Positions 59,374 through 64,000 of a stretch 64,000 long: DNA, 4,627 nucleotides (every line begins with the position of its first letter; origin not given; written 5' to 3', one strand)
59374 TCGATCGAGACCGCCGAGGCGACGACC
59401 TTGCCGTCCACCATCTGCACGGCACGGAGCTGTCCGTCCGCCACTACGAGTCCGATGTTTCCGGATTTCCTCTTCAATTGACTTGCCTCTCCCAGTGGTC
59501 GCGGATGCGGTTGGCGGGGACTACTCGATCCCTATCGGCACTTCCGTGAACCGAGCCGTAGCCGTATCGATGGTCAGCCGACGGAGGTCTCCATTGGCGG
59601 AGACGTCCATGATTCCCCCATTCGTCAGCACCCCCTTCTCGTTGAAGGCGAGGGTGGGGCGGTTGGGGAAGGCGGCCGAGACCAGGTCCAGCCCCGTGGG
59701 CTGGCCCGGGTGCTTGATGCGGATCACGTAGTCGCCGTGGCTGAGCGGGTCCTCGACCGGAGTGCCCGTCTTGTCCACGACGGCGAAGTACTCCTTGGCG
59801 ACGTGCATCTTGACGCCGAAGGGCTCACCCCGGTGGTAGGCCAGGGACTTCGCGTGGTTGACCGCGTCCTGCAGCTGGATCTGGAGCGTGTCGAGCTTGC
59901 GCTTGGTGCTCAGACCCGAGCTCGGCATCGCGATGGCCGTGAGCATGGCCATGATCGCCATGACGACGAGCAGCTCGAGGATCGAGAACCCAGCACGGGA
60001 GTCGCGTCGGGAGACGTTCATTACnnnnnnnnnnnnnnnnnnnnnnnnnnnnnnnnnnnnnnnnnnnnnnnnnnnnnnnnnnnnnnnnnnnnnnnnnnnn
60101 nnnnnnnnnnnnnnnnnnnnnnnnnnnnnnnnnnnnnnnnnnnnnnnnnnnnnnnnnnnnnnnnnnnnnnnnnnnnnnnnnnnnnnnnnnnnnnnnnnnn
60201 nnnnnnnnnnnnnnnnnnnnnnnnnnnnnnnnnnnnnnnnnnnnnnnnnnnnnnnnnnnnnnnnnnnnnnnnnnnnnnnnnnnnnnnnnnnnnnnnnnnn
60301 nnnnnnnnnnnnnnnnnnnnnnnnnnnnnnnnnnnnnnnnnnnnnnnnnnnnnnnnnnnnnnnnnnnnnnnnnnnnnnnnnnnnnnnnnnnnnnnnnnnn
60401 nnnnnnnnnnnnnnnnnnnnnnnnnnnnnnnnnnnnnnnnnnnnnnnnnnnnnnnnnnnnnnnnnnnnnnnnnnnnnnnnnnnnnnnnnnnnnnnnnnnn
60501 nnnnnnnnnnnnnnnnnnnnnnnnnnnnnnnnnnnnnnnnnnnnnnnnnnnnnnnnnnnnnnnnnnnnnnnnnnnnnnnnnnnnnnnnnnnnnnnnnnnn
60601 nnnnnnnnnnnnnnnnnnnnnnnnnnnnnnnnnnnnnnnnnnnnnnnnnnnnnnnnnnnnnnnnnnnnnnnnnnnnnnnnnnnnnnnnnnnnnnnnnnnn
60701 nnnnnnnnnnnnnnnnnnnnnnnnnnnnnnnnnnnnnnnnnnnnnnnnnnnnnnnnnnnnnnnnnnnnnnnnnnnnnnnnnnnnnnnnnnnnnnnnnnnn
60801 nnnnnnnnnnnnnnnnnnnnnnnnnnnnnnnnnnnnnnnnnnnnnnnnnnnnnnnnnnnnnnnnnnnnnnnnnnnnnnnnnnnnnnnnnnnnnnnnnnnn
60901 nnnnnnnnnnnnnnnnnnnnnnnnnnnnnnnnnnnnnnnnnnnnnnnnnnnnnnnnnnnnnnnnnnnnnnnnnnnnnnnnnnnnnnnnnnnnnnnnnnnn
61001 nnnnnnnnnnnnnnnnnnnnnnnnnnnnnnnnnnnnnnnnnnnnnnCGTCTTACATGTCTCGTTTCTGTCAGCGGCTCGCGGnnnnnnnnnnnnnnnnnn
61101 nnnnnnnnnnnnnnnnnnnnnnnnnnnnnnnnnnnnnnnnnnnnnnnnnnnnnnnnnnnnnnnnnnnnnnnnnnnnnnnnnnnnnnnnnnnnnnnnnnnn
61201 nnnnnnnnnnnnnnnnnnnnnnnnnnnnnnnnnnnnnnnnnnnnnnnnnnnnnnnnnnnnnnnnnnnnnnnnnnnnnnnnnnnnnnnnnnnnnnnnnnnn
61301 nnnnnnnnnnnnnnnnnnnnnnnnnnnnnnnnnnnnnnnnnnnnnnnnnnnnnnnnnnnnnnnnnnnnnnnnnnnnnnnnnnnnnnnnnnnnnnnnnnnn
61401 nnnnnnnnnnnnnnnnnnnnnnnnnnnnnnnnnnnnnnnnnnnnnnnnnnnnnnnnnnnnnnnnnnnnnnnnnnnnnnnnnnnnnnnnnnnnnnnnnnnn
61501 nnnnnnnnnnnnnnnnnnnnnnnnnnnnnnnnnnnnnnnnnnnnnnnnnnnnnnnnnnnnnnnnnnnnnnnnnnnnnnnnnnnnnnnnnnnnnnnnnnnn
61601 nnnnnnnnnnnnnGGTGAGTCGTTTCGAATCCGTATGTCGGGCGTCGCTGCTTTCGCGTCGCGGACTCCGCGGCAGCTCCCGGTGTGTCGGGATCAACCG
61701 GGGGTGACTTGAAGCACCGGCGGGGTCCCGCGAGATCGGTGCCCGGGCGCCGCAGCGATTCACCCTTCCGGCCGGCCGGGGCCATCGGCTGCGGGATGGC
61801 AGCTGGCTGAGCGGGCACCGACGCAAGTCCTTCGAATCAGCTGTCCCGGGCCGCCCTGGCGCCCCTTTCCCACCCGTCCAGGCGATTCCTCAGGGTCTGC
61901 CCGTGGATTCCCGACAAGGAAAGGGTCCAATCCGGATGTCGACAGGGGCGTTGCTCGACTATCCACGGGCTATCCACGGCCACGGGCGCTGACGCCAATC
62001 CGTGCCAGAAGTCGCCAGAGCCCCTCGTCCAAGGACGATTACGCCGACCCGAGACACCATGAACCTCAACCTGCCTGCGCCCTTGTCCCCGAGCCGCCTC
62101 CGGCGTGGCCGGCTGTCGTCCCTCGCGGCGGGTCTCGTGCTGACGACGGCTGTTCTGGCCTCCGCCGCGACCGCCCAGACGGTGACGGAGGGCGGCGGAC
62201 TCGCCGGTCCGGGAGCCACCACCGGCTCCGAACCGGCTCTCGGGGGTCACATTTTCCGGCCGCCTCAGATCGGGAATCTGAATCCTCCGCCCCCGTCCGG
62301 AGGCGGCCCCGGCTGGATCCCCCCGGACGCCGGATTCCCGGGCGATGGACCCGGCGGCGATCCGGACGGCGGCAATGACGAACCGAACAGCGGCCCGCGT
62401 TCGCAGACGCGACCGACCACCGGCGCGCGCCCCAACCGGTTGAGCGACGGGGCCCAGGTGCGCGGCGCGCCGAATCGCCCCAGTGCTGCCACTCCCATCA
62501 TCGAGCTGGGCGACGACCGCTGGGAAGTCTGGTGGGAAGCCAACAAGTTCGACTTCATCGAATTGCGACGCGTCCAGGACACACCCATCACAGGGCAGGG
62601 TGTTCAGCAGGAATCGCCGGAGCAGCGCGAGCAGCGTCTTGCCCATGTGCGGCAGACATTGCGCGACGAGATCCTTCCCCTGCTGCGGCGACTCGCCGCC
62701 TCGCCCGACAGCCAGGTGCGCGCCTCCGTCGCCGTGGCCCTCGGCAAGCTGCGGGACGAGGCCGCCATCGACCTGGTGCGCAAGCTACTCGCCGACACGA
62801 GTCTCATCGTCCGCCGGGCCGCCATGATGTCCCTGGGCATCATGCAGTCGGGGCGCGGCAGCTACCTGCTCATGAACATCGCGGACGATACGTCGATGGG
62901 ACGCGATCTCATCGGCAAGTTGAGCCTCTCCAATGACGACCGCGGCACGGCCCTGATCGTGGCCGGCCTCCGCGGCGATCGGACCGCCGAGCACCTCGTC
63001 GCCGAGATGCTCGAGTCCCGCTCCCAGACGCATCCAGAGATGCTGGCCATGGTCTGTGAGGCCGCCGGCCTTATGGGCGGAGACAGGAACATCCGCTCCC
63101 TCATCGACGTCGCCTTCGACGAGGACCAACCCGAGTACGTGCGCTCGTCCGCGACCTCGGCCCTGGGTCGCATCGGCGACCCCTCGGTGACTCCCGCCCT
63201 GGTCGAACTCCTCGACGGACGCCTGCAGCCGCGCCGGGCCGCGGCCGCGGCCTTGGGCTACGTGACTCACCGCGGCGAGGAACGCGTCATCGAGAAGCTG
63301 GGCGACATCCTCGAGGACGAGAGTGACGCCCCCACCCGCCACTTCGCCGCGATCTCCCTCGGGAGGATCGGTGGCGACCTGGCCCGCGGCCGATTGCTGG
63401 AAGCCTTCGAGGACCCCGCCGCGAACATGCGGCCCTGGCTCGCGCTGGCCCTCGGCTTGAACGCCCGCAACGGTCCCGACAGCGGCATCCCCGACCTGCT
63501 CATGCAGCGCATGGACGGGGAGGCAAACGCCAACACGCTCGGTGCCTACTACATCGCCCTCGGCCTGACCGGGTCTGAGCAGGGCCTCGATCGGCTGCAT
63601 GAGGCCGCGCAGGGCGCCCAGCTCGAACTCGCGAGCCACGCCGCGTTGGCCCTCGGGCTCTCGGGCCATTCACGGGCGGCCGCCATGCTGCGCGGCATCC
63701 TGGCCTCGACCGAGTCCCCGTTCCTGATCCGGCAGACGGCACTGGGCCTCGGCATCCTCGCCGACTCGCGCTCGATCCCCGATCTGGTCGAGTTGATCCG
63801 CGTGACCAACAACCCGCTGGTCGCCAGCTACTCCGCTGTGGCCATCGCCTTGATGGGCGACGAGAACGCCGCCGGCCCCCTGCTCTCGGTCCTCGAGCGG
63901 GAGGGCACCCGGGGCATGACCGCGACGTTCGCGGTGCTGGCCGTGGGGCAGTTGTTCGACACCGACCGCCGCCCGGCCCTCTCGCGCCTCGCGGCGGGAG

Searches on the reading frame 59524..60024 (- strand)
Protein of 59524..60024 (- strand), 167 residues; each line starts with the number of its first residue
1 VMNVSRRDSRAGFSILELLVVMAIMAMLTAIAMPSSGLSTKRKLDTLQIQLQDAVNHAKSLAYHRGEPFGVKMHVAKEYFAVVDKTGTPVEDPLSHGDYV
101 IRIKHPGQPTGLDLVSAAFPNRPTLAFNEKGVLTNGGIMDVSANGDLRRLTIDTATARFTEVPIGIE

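Call 7: search_protein_families(library=pfam, proteins=[window:59524-60024:-], max_evalue=1)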
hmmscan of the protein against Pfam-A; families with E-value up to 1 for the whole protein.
window:59524-60024:- (167 aa): 5 families
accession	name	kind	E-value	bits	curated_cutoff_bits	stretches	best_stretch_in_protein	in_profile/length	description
PF07963.17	N_methyl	-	5.2e-07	29.4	21.2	1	9-33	3-27/27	Prokaryotic N-terminal methylation motif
PF12019.13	GspH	-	0.0013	19.7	21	1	50-154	4-106/108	Type II transport protein GspH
PF17200.10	sCache_2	-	0.077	13.4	25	1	48-118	31-99/155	Single Cache domain 2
PF11773.13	ComGE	-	0.17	12.2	25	1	15-59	2-44/82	Competence system putative prepilin ComGE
PF23896.1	DUF7244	-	0.25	11.9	27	1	56-100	9-51/57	Domain of unknown function (DUF7244)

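Call 46: search_protein_families(library=ncbifam, proteins=[window:59524-60024:-], max_evalue=0.1)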
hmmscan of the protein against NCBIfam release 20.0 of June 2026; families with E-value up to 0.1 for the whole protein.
window:59524-60024:- (167 aa): 13 families
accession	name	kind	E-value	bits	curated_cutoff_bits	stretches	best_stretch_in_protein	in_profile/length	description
TIGR01708.2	typeII_sec_gspH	equivalog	6e-11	42.6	80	1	11-86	2-78/169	type II secretion system minor pseudopilin GspH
TIGR02596.1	TIGR02596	subfamily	5.1e-06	26.7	70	1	13-74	1-63/196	Verru_Chthon cassette protein D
TIGR02532.1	IV_pilin_GFxxxE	domain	1.7e-05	24.4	16.3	1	10-33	1-24/24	prepilin-type N-terminal cleavage/methylation domain-containing protein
NF007862.0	PRK10574.1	equivalog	3e-05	24.2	138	1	9-36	3-30/145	prepilin peptidase-dependent pilin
NF040982.1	ComGD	equivalog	0.00023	21.6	70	1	11-86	2-78/139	competence type IV pilus minor pilin ComGD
NF041013.1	T4P_ComGE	equivalog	0.00023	21.2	49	1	12-75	5-69/83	competence type IV pilus minor pilin ComGE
NF041775.1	typeIV_PilA_Myxo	equivalog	0.00051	20.1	400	1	2-35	1-35/214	type IV pilin protein PilA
NF007800.0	PRK10506.1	equivalog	0.00075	19.4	158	1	8-65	6-64/163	prepilin peptidase-dependent protein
TIGR01710.1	typeII_sec_gspG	equivalog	0.0018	18.3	88.85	1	12-36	2-26/134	type II secretion system major pseudopilin GspG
TIGR01707.1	gspI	equivalog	0.016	15.7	44.35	1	12-41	1-30/101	type II secretion system minor pseudopilin GspI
NF007848.0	PRK10557.1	equivalog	0.037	13.3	120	1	7-57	7-58/192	prepilin peptidase-dependent protein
NF040999.1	pilin_ComGC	equivalog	0.056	13.7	75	1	11-35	2-26/84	competence type IV pilus major pilin ComGC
NF047827.1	T3SSXpsH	equivalog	0.065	13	160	0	12-67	2-58/145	type II secretion system protein XpsH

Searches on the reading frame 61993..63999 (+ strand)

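Call 86: search_protein_families(library=pfam, proteins=[window:61993-63999:+], max_evalue=0.01)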
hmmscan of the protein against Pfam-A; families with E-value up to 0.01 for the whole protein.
window:61993-63999:+ (669 aa): 6 families
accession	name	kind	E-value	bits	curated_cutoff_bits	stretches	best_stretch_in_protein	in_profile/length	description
PF13646.12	HEAT_2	-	5.4e-38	129.6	27.7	6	229-282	3-56/88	HEAT repeats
PF03130.22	HEAT_PBS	-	7.1e-21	72.7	20.9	2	383-408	1-26/27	PBS lyase HEAT-like repeat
PF13513.12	HEAT_EZ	-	1.6e-09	38.5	27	1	221-253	23-55/55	HEAT-like repeat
PF02985.28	HEAT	-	1.6e-08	34.4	23.5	0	227-253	1-27/31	HEAT repeat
PF11838.14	ERAP1_C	-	0.003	17.5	38.2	0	217-268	97-155/318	ERAP1-like C-terminal domain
PF00514.29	Arm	-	0.0037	17.7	20.6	0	219-253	4-39/41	Armadillo/beta-catenin-like repeat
